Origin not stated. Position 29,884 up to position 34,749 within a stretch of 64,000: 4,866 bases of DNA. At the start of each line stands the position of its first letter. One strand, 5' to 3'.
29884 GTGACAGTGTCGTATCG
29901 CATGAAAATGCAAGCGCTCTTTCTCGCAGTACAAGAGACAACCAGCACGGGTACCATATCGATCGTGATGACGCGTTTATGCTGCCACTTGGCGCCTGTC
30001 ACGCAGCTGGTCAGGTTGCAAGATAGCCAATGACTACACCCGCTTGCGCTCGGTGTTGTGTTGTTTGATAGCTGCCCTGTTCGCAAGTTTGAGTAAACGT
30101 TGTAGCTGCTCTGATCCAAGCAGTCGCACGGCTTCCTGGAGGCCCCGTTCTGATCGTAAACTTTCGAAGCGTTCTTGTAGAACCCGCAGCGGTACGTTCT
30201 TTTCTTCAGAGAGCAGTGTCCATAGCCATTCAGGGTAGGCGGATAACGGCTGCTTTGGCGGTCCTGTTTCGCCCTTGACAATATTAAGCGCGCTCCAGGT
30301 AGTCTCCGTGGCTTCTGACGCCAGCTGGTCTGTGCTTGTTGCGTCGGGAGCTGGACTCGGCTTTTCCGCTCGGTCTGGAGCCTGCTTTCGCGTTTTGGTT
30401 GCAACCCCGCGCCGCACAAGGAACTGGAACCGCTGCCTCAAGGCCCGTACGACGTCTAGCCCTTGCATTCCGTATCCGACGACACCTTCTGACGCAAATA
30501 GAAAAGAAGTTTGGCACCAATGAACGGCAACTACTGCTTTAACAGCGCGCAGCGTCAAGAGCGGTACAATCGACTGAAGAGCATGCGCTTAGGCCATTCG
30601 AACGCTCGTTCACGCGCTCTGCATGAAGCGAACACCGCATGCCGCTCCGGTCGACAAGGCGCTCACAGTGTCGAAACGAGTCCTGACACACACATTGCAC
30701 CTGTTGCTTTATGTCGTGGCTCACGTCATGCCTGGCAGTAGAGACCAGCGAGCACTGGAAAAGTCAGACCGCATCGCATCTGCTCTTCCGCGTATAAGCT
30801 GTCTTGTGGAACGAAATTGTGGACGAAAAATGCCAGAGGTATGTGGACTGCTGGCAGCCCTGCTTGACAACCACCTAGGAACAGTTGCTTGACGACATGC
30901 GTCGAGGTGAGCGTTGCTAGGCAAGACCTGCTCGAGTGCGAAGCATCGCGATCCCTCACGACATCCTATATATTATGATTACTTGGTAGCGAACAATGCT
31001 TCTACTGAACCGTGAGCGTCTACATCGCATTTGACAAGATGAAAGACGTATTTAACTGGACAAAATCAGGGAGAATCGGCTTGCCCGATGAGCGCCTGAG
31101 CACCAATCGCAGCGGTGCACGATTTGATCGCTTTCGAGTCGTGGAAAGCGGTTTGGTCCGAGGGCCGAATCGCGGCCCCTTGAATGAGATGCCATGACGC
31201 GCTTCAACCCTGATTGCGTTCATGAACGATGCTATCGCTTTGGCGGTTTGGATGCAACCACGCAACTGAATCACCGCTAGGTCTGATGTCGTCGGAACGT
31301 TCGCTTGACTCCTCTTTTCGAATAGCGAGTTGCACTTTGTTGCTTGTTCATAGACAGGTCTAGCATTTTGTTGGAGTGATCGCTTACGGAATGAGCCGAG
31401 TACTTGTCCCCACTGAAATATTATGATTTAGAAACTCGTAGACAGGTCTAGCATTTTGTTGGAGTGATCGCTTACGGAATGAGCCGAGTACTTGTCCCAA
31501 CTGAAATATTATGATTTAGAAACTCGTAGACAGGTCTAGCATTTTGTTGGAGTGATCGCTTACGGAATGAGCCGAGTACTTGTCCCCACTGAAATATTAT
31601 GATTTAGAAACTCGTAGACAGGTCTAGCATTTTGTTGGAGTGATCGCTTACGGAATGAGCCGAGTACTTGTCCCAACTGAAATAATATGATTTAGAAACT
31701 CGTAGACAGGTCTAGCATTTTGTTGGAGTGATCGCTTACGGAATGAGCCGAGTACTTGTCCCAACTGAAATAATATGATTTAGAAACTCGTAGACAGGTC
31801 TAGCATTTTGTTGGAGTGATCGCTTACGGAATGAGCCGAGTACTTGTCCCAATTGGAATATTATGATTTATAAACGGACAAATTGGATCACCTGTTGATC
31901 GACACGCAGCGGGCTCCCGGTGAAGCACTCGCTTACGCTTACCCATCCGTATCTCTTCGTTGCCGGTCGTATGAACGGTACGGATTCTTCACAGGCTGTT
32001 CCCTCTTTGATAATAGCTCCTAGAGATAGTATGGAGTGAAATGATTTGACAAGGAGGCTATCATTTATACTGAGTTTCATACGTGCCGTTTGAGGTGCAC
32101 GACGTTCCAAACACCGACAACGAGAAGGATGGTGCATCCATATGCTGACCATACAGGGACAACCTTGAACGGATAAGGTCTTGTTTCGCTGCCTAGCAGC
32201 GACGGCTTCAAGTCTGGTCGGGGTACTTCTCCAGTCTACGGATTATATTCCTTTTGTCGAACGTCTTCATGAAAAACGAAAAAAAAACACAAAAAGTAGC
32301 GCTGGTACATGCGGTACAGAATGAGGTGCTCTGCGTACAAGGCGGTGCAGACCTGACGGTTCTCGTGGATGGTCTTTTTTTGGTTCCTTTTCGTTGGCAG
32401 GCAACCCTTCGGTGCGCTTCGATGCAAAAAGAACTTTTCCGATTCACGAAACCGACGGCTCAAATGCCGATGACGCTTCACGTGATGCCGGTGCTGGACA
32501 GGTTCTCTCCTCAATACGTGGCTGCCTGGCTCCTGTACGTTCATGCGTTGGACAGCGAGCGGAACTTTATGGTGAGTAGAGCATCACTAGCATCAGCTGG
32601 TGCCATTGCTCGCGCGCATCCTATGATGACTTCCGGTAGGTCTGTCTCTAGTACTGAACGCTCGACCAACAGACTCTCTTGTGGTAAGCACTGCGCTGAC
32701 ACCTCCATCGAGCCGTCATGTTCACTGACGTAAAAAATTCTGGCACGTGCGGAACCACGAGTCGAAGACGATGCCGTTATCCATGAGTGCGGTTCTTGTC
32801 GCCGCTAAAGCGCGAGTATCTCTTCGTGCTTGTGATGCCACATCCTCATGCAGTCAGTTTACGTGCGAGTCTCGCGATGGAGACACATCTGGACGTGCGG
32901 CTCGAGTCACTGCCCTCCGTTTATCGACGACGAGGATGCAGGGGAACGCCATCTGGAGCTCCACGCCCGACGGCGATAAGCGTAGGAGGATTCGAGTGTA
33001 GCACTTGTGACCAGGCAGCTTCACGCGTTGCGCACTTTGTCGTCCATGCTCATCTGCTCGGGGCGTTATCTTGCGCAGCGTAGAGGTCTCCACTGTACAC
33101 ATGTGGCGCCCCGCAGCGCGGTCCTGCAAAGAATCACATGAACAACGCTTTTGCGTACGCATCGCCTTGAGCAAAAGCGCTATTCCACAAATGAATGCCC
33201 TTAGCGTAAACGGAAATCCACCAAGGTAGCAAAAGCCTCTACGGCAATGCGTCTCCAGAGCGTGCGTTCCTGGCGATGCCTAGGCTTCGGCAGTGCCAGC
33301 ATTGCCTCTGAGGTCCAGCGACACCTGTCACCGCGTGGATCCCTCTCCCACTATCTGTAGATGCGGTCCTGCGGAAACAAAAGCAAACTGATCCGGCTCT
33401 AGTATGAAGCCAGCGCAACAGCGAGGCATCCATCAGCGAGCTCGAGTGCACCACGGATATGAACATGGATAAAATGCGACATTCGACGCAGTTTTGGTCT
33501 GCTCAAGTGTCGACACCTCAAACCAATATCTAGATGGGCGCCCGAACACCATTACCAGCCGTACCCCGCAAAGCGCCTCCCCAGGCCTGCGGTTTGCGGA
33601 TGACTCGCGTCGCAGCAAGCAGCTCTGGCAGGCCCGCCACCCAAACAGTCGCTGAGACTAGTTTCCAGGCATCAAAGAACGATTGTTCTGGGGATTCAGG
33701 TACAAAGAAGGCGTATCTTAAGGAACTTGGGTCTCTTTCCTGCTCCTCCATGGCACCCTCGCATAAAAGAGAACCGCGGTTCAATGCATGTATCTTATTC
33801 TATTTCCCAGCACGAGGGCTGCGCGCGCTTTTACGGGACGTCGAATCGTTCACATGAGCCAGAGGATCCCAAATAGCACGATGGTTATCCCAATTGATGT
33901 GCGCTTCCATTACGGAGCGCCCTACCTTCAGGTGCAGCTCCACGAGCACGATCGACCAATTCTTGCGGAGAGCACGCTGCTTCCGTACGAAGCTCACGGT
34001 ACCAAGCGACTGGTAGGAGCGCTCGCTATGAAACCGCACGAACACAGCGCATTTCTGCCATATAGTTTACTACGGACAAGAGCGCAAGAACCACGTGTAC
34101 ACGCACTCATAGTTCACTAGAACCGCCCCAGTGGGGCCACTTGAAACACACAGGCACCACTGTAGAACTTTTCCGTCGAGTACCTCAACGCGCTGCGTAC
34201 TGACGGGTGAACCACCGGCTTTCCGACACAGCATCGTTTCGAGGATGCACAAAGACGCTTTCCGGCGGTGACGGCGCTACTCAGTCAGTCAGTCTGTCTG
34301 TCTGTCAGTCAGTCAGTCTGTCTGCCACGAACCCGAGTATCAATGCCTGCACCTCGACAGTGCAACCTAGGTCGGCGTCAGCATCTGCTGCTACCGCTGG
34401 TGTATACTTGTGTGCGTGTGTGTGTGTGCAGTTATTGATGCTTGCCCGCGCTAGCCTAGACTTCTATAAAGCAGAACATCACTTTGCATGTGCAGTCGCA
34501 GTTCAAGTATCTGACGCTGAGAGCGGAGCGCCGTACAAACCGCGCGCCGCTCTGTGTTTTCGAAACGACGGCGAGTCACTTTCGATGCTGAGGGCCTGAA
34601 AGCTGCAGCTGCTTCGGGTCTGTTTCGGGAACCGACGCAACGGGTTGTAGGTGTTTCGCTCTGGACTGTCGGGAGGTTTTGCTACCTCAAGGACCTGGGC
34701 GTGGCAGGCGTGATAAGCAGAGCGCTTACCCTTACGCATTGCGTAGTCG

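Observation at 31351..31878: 88-bp tandem satellite (6 units) inside a 5-kb gene-poor island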

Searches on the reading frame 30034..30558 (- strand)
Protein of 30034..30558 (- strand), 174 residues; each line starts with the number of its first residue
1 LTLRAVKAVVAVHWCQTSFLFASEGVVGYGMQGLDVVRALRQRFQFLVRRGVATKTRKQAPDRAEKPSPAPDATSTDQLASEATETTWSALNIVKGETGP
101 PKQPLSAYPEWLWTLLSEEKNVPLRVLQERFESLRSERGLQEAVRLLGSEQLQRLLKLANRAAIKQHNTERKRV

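Call 17: list_cluster_members(proteins=[P0001, window:30034-30558:-, window:39840-41330:-])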
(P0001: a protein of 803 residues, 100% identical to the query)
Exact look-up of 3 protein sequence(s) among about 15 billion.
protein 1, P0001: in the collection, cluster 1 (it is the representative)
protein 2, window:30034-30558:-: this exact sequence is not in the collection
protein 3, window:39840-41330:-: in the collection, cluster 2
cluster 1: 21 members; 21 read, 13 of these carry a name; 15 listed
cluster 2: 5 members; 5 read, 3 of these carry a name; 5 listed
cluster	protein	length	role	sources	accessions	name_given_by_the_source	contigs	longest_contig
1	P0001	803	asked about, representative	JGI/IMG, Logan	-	hypothetical protein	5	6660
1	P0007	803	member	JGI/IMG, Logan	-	hypothetical protein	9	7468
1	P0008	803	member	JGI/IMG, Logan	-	hypothetical protein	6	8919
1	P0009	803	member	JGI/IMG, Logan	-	hypothetical protein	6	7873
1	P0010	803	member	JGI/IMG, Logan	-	hypothetical protein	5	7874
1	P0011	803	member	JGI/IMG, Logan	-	hypothetical protein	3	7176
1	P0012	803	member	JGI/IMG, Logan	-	hypothetical protein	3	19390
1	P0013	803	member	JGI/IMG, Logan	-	hypothetical protein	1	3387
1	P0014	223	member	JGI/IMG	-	hypothetical protein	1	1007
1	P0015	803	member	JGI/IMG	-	hypothetical protein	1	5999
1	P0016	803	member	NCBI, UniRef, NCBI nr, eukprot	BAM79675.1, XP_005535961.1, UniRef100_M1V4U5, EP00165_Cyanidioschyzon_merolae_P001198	hypothetical protein, conserved [Cyanidioschyzon merolae strain 10D] | Letm1 RBD domain-containing protein n=1 Tax=Cyanidioschyzon merolae (strain NIES-3377 / ... | XP_005535961.1 hypothetical protein, conserved [Cyanidioschyzon merolae strain 10D]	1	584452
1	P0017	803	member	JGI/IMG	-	hypothetical protein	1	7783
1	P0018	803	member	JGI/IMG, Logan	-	hypothetical protein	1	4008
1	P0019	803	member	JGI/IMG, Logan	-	-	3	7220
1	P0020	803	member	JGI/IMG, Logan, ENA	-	-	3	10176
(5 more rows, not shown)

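Call 47: list_cluster_members(proteins=[window:30034-30468:-, window:32254-32733:+, window:33788-34120:+, window:34207-34599:+, window:31868-32152:-, window:31020-31274:-, window:29054-29527:-, window:38422-39018:+])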
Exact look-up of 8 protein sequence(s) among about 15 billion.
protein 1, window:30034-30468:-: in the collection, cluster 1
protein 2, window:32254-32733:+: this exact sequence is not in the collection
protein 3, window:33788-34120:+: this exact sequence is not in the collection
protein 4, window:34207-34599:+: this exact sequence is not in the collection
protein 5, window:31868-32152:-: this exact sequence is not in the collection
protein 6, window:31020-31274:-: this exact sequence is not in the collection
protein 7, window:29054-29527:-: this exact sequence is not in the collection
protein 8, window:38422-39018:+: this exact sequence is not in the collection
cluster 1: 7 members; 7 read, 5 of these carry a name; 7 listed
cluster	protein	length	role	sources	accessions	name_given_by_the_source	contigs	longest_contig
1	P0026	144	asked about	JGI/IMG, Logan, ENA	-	hypothetical protein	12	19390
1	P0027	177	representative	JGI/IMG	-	hypothetical protein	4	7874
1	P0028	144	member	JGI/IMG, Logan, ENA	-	hypothetical protein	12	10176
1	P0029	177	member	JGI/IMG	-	hypothetical protein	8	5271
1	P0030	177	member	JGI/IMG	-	hypothetical protein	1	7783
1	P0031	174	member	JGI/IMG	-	-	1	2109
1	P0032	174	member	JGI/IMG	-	-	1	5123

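Call 48: find_encoding_contigs(protein=P0026, flank=4000, max_places=10)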
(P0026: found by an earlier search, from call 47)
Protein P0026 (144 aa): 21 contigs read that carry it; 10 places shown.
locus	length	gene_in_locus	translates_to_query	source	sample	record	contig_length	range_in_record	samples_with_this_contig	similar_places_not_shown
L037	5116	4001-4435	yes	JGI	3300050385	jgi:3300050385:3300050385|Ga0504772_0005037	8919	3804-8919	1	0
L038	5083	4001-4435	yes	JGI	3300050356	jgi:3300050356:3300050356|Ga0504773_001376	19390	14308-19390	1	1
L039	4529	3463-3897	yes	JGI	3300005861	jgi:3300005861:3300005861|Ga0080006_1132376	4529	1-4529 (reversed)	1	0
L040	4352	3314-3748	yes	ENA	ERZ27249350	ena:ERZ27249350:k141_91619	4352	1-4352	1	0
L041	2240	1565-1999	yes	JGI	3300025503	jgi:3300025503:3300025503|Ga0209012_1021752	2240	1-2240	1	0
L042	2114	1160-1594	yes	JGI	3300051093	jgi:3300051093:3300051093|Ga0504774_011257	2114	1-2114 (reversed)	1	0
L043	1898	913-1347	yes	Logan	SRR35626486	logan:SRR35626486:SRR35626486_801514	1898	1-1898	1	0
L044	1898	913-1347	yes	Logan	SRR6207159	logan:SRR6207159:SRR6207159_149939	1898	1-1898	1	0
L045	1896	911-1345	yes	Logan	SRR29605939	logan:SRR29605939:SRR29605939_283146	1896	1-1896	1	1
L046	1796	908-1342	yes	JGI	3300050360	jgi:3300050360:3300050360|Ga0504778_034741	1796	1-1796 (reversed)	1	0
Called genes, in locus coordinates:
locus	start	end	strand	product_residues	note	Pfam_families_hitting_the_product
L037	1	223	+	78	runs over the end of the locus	-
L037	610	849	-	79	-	-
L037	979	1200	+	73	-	-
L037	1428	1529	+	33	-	-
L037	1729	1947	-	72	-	-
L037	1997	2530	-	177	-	-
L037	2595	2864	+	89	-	-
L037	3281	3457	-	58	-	-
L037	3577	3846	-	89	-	-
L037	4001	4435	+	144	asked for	PF08561:Ribosomal_L37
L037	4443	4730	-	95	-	-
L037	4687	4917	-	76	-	-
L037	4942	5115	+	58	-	?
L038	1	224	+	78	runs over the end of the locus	-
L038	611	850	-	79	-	-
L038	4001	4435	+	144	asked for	PF08561:Ribosomal_L37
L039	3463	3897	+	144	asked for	PF08561:Ribosomal_L37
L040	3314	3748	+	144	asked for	PF08561:Ribosomal_L37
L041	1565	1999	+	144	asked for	PF08561:Ribosomal_L37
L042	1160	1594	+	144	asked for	PF08561:Ribosomal_L37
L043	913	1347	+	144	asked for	PF08561:Ribosomal_L37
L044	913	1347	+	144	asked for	PF08561:Ribosomal_L37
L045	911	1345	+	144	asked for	PF08561:Ribosomal_L37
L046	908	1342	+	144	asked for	PF08561:Ribosomal_L37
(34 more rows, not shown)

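Call 49: find_encoding_contigs(protein=P0028, flank=4000, max_places=10)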
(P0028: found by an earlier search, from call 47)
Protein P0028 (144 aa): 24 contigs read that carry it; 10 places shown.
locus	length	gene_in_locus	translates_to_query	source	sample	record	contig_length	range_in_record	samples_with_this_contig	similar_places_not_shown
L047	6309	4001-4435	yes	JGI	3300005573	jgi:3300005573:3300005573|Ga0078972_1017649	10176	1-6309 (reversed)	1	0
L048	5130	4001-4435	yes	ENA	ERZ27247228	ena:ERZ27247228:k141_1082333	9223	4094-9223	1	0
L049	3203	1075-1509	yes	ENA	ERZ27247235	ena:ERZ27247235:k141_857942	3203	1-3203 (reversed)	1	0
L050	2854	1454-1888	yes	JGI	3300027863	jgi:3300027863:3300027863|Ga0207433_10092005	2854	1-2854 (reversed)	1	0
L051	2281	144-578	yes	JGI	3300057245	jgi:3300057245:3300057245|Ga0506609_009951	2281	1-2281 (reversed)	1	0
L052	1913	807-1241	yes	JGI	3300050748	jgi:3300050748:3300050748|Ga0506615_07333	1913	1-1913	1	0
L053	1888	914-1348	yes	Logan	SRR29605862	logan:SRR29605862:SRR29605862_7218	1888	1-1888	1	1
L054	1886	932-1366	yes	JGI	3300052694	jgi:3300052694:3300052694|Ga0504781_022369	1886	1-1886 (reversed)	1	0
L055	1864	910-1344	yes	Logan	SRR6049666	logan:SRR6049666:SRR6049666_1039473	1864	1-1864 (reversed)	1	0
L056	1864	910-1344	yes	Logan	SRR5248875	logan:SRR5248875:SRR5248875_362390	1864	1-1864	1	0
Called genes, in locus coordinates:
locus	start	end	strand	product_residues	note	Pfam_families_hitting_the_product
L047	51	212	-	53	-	-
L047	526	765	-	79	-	-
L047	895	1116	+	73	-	-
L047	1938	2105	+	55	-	-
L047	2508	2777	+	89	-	-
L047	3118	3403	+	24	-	-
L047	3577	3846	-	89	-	-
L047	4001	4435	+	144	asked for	PF08561:Ribosomal_L37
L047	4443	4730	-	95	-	-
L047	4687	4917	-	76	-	-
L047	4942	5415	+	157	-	-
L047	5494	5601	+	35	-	-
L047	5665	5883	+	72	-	-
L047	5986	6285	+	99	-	-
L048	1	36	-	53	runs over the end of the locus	-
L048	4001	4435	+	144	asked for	PF08561:Ribosomal_L37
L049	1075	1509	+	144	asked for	PF08561:Ribosomal_L37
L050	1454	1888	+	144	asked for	PF08561:Ribosomal_L37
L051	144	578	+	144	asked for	PF08561:Ribosomal_L37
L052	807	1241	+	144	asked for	PF08561:Ribosomal_L37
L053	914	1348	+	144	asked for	PF08561:Ribosomal_L37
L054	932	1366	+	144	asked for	PF08561:Ribosomal_L37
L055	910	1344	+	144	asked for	PF08561:Ribosomal_L37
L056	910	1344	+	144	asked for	PF08561:Ribosomal_L37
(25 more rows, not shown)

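Call 50: find_encoding_contigs(protein=P0029, flank=4000, max_places=10)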
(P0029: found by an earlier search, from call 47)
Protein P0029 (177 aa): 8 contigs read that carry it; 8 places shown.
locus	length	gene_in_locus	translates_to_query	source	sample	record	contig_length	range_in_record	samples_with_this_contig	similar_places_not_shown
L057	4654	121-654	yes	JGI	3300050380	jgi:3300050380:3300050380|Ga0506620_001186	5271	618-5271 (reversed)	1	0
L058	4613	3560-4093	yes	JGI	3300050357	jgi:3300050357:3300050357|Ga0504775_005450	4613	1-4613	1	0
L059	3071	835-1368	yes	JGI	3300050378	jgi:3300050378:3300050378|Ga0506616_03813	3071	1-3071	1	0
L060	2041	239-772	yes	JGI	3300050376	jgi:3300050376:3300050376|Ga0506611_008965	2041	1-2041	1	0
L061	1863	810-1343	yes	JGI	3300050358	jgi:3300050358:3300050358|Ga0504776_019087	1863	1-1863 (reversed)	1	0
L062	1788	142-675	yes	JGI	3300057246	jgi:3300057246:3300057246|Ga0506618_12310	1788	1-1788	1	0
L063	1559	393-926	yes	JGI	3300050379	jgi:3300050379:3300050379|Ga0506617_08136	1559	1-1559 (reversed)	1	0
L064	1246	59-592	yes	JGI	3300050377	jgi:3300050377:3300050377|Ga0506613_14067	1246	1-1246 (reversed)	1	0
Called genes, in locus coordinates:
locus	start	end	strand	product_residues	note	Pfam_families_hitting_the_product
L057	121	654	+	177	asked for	PF08561:Ribosomal_L37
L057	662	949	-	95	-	-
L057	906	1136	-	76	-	-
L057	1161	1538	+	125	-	-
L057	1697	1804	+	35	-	-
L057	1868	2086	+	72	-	-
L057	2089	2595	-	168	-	-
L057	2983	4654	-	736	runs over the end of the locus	PF01501:Glyco_transf_8, PF09258:Glyco_transf_64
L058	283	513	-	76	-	-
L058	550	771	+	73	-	-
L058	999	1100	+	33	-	-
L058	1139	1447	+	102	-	-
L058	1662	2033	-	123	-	-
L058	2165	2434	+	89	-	-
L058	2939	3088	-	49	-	-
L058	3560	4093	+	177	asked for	PF08561:Ribosomal_L37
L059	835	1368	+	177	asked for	PF08561:Ribosomal_L37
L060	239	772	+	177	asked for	PF08561:Ribosomal_L37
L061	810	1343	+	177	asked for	PF08561:Ribosomal_L37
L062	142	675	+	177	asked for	PF08561:Ribosomal_L37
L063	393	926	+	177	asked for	PF08561:Ribosomal_L37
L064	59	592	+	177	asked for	PF08561:Ribosomal_L37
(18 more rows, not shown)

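Call 54: search_protein_families(library=pfam, proteins=[window:30034-30558:-], max_evalue=0.1)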
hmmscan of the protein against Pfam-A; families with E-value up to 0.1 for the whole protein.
window:30034-30558:- (174 aa): 1 family
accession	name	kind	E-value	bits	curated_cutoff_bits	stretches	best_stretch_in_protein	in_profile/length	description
PF08561.15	Ribosomal_L37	-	5.9e-11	42.8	21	1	82-169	6-86/89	Mitochondrial ribosomal protein L37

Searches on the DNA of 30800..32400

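Call 9: search_rna_families(source=window, start=30800, end=32400, threshold=evalue, max_evalue=10, show_alignments=3)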
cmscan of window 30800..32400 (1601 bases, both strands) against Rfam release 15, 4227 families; matches with E-value up to 10: 0.
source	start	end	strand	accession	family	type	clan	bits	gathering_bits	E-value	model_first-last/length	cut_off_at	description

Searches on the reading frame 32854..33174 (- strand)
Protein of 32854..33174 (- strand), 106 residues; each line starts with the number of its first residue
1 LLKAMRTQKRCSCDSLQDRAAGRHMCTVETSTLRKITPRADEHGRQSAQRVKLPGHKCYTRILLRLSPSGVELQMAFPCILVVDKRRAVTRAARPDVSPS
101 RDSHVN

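Call 54: search_protein_families(library=pfam, proteins=[window:32854-33174:-], max_evalue=0.1)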
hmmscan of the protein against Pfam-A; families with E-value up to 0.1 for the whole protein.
window:32854-33174:- (106 aa): 1 family
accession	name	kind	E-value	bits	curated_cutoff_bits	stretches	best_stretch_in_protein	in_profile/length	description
PF00322.22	Endothelin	-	0.047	13.6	20.5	1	8-19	2-13/29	Endothelin family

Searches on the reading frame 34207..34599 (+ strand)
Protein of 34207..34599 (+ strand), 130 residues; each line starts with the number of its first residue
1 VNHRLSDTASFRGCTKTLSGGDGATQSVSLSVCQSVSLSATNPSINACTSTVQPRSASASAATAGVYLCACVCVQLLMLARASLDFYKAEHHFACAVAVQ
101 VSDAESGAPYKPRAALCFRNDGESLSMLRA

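Call 54: search_protein_families(library=pfam, proteins=[window:34207-34599:+], max_evalue=0.1)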
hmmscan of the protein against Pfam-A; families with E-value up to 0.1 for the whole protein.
window:34207-34599:+ (130 aa): 1 family
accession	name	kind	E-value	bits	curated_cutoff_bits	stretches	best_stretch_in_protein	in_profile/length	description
PF05633.16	ROH1-like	-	0.016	14.7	21.5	1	10-76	187-253/384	Protein ROH1-like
